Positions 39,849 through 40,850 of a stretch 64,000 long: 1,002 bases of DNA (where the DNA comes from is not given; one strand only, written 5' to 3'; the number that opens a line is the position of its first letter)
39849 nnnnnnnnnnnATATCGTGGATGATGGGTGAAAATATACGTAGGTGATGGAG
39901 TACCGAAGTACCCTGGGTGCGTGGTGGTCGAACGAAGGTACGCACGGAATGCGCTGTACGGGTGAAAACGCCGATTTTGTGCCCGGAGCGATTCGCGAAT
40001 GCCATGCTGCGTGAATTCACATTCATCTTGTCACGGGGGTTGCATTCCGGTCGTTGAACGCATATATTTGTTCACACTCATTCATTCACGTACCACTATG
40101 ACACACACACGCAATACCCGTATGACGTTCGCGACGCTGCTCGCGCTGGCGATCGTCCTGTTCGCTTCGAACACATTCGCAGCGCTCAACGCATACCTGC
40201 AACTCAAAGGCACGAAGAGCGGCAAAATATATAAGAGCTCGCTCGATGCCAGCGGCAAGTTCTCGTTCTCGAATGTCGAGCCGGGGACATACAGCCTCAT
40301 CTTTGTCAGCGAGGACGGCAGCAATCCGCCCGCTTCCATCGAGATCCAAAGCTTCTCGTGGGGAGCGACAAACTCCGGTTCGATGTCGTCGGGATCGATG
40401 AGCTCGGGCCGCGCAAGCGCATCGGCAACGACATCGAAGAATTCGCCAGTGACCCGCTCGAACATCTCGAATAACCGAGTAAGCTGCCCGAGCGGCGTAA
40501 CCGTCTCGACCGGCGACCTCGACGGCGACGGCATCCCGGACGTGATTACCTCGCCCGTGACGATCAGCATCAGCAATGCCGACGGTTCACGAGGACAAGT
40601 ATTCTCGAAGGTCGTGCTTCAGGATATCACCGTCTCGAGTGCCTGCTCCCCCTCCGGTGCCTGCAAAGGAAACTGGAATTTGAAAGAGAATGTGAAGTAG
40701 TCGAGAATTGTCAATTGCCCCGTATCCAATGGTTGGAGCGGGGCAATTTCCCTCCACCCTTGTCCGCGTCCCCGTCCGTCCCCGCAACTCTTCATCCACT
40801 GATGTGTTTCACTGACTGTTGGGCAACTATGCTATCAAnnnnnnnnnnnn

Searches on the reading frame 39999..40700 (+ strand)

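Call 33: search_protein_families(library=pfam, proteins=[window:39999-40700:+], max_evalue=0.001)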
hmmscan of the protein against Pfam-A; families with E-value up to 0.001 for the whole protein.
window:39999-40700:+ (233 aa): 4 families
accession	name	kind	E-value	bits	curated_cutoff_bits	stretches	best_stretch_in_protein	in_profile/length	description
PF01839.29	FG-GAP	-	4.2e-05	23.8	22.1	1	166-184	2-20/37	FG-GAP repeat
PF13620.12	CarboxypepD_reg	-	0.00012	22.8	32.3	1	64-104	16-55/82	Carboxypeptidase regulatory-like domain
PF09430.16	EMC7_beta-sandw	-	0.00024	21.7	26.6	1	76-134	17-65/122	ER membrane protein complex subunit 7, beta-sandwich domain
PF14686.12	fn3_3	-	0.00026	21.2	24.4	0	73-101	22-50/75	Polysaccharide lyase family 4, domain II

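Call 68: search_protein_families(library=padloc, proteins=[window:39999-40700:+], max_evalue=0.001)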
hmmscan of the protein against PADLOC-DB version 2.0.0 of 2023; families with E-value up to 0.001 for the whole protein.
window:39999-40700:+ (233 aa): 0 families
